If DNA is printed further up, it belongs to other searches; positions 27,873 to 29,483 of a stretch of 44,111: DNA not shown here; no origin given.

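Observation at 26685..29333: Substrate-specific Grd component in reversed B-then-E order, translationally coupled to a transketolase; substrate unknown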

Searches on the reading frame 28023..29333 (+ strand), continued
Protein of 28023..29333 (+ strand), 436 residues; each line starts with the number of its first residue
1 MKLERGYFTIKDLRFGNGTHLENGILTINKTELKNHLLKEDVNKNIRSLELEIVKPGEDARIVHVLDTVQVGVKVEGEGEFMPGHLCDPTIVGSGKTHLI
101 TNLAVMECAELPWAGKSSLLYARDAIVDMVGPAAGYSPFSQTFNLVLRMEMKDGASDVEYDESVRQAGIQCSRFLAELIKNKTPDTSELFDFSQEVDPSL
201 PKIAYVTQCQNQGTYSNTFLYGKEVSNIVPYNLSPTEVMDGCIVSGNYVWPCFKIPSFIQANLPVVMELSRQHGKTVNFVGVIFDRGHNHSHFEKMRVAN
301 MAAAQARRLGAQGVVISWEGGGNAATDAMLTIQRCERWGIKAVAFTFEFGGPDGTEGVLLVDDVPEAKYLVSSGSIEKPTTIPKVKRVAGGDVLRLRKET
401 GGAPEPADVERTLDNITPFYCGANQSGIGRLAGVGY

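Call 56: find_encoding_contigs(protein=P0063, flank=10000, max_places=1)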
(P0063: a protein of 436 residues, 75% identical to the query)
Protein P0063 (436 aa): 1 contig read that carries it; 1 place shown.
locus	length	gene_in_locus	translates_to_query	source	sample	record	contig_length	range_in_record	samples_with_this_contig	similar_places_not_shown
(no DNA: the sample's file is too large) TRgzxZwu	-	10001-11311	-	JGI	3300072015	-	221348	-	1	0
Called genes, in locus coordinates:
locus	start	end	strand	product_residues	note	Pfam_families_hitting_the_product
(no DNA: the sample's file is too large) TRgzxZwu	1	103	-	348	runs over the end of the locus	PF00586:AIRS, PF02769:AIRS_C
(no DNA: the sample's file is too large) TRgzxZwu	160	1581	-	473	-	PF00202:Aminotran_3, PF00155:Aminotran_1_2 (weak)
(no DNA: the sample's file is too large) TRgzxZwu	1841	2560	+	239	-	PF00392:GntR, PF08279:HTH_11 (faint), PF07729:FCD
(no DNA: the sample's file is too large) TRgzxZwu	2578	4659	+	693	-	PF05378:Hydant_A_N, PF01968:Hydantoinase_A, PF19278:Hydant_A_C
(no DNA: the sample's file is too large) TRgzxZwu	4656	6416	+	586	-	PF02538:Hydantoinase_B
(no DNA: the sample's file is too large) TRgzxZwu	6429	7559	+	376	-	PF01210:NAD_Gly3P_dh_N (weak), PF02317:Octopine_DH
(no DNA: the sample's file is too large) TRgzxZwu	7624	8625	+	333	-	PF02729:OTCace_N, PF00185:OTCace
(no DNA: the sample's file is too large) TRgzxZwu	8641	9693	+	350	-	PF07355:GRDB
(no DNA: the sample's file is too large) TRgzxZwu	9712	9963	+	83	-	-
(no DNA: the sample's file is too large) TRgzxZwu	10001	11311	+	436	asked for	PF09338:Gly_reductase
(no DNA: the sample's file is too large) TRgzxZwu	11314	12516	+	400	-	PF01134:GIDA (faint), PF01266:DAO (faint), PF01946:Thi4 (faint), PF03486:HI0933_like (faint), PF07992:Pyr_redox_2, PF13450:NAD_binding_8 (weak), PF13738:Pyr_redox_3, PF00070:Pyr_redox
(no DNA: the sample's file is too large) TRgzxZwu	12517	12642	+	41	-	PF04723:GRDA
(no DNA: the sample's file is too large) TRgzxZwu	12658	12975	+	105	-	PF04723:GRDA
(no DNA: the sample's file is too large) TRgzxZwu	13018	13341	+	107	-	PF00085:Thioredoxin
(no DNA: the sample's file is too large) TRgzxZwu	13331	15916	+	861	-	PF08545:ACP_syn_III (weak), PF19364:DUF5940, PF02504:FA_synthesis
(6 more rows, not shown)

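Call 82: search_protein_families(library=ncbifam, proteins=[L007:5295-6476:+, L007:6516-7997:+, L009:11337-12830:+, L009:14333-15499:+, L091:4530-5693:+, L091:3089-4453:+, L009:7511-8560:+, L092:7602-8390:+], max_evalue=1e-40)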
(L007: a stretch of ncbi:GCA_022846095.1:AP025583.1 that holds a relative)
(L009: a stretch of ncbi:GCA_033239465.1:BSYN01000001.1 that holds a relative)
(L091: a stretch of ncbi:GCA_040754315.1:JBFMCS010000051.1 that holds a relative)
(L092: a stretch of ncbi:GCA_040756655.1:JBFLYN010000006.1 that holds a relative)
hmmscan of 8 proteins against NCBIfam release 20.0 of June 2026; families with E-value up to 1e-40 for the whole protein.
L007:5295-6476:+ (394 aa): 5 families
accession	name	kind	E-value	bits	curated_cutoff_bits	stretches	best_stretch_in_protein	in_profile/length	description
NF010378.0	PRK13805.1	equivalog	3.5e-77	260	951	1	17-390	469-868/872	bifunctional acetaldehyde-CoA/alcohol dehydrogenase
TIGR02638.1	lactal_redase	equivalog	2.7e-56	191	523.15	1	22-382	23-379/379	lactaldehyde reductase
NF007911.0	PRK10624.1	equivalog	3.3e-49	167.9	537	1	23-386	25-382/382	lactaldehyde reductase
NF041833.1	Fe_ADH_ErcA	equivalog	1.2e-44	153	550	1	11-385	9-381/382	alcohol dehydrogenase-like regulatory protein ErcA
NF011998.0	PRK15454.1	equivalog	2.5e-41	141.7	556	1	67-382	88-391/395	ethanolamine utilization ethanol dehydrogenase EutG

L007:6516-7997:+ (494 aa): 34 families (the best 25 are shown)
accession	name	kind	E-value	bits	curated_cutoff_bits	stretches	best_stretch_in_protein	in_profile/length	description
TIGR01804.1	BADH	equivalog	8.7e-143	476.2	668.6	1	15-470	1-453/467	betaine-aldehyde dehydrogenase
NF009725.0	PRK13252.1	equivalog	5.1e-138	460.5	593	1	10-488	5-483/488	betaine-aldehyde dehydrogenase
TIGR02299.1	HpaE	equivalog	9.8e-131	436.7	638.35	1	14-473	3-461/488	5-carboxymethyl-2-hydroxymuconate semialdehyde dehydrogenase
NF010000.0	PRK13473.1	subfamily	7.9e-129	430.4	615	1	13-485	4-473/475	aminobutyraldehyde dehydrogenase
NF045736.1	PaDhStyDRhodo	equivalog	2.7e-122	408.7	800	1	13-470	4-459/479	phenylacetaldehyde dehydrogenase StyD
NF007352.0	PRK09847.1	equivalog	7.4e-116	387.6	850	1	13-470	21-473/495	aldehyde dehydrogenase PuuC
NF045735.1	PaDhStyDPseudo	equivalog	1.4e-115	386.7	850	1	13-483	4-480/483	phenylacetaldehyde dehydrogenase StyD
TIGR03216.1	OH_muco_semi_DH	equivalog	9.2e-115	384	693.25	1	13-472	2-463/481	2-hydroxymuconic semialdehyde dehydrogenase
NF050026.1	AcaldDHExaC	equivalog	1.1e-110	370.6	900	1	9-471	13-476/503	acetaldehyde dehydrogenase ExaC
TIGR01780.1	SSADH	subfamily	3.2e-104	349.3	646.35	1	32-478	2-446/448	succinate-semialdehyde dehydrogenase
TIGR03374.1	ABALDH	equivalog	1.6e-103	347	909.3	1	12-482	2-469/472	aminobutyraldehyde dehydrogenase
NF007497.0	PRK10090.1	equivalog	1.4e-102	344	500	1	11-485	6-478/480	aldehyde dehydrogenase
NF042993.1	AlphKGSA_gudD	equivalog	1.2e-100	337.6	770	1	12-484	4-480/481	alpha-ketoglutaric semialdehyde dehydrogenase GucD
NF006916.0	PRK09407.1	equivalog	1.7e-99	333.8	521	1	21-484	28-492/526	succinic semialdehyde dehydrogenase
NF052305.1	DioxValDhHalo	equivalog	1.9e-96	323.9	750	1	11-484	4-481/483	2,5-dioxovalerate dehydrogenase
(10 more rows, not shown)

L009:11337-12830:+ (498 aa): 35 families (the best 25 are shown)
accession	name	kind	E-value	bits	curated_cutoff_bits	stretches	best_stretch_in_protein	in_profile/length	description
TIGR01804.1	BADH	equivalog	6.9e-150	499.6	668.6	1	16-474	1-453/467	betaine-aldehyde dehydrogenase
NF009725.0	PRK13252.1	equivalog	1.9e-141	471.8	593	1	13-492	7-483/488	betaine-aldehyde dehydrogenase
TIGR02299.1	HpaE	equivalog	2.5e-134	448.5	638.35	1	14-492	2-480/488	5-carboxymethyl-2-hydroxymuconate semialdehyde dehydrogenase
NF010000.0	PRK13473.1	subfamily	1.4e-129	432.9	615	1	13-484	3-468/475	aminobutyraldehyde dehydrogenase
NF045736.1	PaDhStyDRhodo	equivalog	2.1e-122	409.1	800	1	14-477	4-466/479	phenylacetaldehyde dehydrogenase StyD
NF007352.0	PRK09847.1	equivalog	2.4e-118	395.8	850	1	14-490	21-493/495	aldehyde dehydrogenase PuuC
TIGR03216.1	OH_muco_semi_DH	equivalog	6.5e-115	384.5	693.25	1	14-477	2-464/481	2-hydroxymuconic semialdehyde dehydrogenase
NF045735.1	PaDhStyDPseudo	equivalog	4.5e-113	378.5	850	1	14-486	4-479/483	phenylacetaldehyde dehydrogenase StyD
NF050026.1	AcaldDHExaC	equivalog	7e-110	368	900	1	11-476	14-477/503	acetaldehyde dehydrogenase ExaC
NF007497.0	PRK10090.1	equivalog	6e-108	361.7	500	1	13-489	7-478/480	aldehyde dehydrogenase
NF052305.1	DioxValDhHalo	equivalog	1.2e-106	357.5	750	1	12-487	4-480/483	2,5-dioxovalerate dehydrogenase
NF042993.1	AlphKGSA_gudD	equivalog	2.3e-106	356.4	770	1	13-488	4-480/481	alpha-ketoglutaric semialdehyde dehydrogenase GucD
NF040648.1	lactal_redase_Meth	equivalog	3.4e-104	349.4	650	1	16-479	2-449/463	lactaldehyde dehydrogenase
NF006916.0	PRK09407.1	equivalog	6e-103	345.2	521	1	23-492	29-496/526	succinic semialdehyde dehydrogenase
TIGR01780.1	SSADH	subfamily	7.7e-102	341.5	646.35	1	32-481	1-445/448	succinate-semialdehyde dehydrogenase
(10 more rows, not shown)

L009:14333-15499:+ (389 aa): 6 families
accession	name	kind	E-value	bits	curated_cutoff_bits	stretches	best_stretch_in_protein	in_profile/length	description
NF011717.0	PRK15138.1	equivalog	3.7e-101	339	645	1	1-360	1-358/387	alcohol dehydrogenase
TIGR02638.1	lactal_redase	equivalog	8.4e-54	182.8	523.15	1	8-381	6-375/379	lactaldehyde reductase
NF053866.1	CholDhdGbsBBac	equivalog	8e-52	176.2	550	1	5-389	11-391/392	choline dehydrogenase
NF007911.0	PRK10624.1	equivalog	1.1e-51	176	537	1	12-388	11-381/382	lactaldehyde reductase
NF041833.1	Fe_ADH_ErcA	equivalog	7.5e-47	160.3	550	1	11-389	10-382/382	alcohol dehydrogenase-like regulatory protein ErcA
NF010378.0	PRK13805.1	equivalog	4.9e-42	143.8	951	1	7-367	460-843/872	bifunctional acetaldehyde-CoA/alcohol dehydrogenase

L091:4530-5693:+ (388 aa): 6 families
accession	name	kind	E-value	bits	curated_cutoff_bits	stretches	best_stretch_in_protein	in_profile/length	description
NF010378.0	PRK13805.1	equivalog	1e-66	225.4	951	1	15-384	469-867/872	bifunctional acetaldehyde-CoA/alcohol dehydrogenase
TIGR02638.1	lactal_redase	equivalog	2.4e-50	171.4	523.15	1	27-377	30-379/379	lactaldehyde reductase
NF011998.0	PRK15454.1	equivalog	3.3e-48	164.4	556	1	47-292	69-311/395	ethanolamine utilization ethanol dehydrogenase EutG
NF041833.1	Fe_ADH_ErcA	equivalog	1.1e-47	162.9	550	1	9-380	9-381/382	alcohol dehydrogenase-like regulatory protein ErcA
NF007911.0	PRK10624.1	equivalog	2.7e-43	148.4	537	1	31-321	35-323/382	lactaldehyde reductase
TIGR03405.1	Phn_Fe-ADH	equivalog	1.7e-42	145.5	423.7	1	14-291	10-288/355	iron-containing alcohol dehydrogenase PsrA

L091:3089-4453:+ (455 aa): 2 families
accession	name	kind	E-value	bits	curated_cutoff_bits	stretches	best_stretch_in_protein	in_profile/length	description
TIGR00909.1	2A0306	subfamily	1.8e-52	178.7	556.8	1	17-438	5-425/429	amino acid transporter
NF053761.1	BrChAATpBcaP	equivalog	1.2e-43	149.8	690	1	16-439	23-449/460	branched-chain amino acid transporter BcaP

L009:7511-8560:+ (350 aa): 3 families
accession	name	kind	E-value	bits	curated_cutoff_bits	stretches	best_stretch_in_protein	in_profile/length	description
TIGR00692.1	tdh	equivalog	1.6e-49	168.8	458.35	1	15-346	10-337/340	L-threonine 3-dehydrogenase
NF041097.1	keto_inos_dh_IolM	equivalog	1.1e-47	162.5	450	1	6-347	30-387/389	scyllo-inosose 3-dehydrogenase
NF003808.0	PRK05396.1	equivalog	3.1e-43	148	380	1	12-347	9-338/341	L-threonine 3-dehydrogenase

L092:7602-8390:+ (263 aa): 5 families
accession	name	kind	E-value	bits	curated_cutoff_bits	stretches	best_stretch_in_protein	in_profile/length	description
NF005556.0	PRK07226.1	subfamily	4.9e-69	232.7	241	1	3-259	7-264/267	2-amino-3,7-dideoxy-D-threo-hept-6-ulosonate synthase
TIGR01949.1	ADH_synth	equivalog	5.3e-60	203.3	299.45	1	3-257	4-255/255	2-amino-3,7-dideoxy-D-threo-hept-6-ulosonate synthase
NF006081.0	PRK08227.1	equivalog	1.1e-49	169.3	297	1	2-258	36-285/291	3-hydroxy-5-phosphonooxypentane-2,4-dione thiolase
NF041223.1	BagB_FevI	exception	1.1e-45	155.8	500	1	4-248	11-256/257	bagremycin/ferroverdin biosynthesis DhnA-type aldolase BagB/FevI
NF040816.1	Fbpase1_Arch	equivalog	3.8e-42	144.6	430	1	3-257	9-268/271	class I fructose-bisphosphate aldolase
